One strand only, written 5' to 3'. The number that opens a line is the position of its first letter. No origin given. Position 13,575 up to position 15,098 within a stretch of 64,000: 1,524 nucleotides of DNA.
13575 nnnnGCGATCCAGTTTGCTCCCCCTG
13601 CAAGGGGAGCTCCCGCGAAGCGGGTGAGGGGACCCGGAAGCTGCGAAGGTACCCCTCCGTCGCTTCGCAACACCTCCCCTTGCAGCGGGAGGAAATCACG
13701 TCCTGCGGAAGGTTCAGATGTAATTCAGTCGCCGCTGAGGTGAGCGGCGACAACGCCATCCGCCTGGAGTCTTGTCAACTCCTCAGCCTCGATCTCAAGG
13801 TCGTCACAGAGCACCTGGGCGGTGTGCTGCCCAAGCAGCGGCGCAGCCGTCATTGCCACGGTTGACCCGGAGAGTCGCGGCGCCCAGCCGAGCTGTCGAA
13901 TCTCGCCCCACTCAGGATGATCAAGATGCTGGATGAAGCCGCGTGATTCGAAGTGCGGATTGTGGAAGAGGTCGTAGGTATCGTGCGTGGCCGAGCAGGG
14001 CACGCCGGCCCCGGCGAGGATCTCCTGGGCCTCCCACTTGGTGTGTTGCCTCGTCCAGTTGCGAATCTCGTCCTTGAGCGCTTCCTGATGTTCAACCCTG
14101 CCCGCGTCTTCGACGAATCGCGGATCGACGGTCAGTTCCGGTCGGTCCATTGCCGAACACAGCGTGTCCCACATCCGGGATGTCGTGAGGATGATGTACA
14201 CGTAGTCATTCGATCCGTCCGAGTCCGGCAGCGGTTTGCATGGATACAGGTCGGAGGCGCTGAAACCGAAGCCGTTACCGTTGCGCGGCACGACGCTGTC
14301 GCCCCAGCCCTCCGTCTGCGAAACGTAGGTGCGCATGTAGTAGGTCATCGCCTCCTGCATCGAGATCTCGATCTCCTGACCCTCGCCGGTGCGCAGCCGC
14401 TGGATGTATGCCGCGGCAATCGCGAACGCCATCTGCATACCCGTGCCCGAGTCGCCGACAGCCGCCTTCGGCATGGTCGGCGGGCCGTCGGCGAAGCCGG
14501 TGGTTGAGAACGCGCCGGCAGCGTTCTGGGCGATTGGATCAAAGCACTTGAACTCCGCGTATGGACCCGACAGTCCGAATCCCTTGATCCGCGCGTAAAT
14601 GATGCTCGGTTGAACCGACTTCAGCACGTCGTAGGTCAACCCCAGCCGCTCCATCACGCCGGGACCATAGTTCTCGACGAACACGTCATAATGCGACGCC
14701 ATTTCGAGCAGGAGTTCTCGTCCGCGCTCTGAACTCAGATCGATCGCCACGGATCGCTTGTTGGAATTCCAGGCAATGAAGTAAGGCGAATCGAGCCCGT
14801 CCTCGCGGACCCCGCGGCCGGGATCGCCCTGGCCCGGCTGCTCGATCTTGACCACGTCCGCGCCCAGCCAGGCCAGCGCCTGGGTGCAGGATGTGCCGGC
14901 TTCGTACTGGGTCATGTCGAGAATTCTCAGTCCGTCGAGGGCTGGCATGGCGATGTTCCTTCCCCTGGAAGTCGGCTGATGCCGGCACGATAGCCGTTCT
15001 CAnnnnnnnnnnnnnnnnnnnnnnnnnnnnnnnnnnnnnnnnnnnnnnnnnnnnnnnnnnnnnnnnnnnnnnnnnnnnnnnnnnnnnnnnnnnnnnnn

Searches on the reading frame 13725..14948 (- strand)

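Call 22: search_protein_families(library=pfam, proteins=[window:13725-14948:-], max_evalue=0.001)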
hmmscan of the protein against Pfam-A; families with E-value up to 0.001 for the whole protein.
window:13725-14948:- (407 aa): 1 family
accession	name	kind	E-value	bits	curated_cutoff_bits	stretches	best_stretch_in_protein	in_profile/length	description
PF02515.22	CoA_transf_3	-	1.1e-104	350.9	23.3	1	4-376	1-366/366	CoA-transferase family III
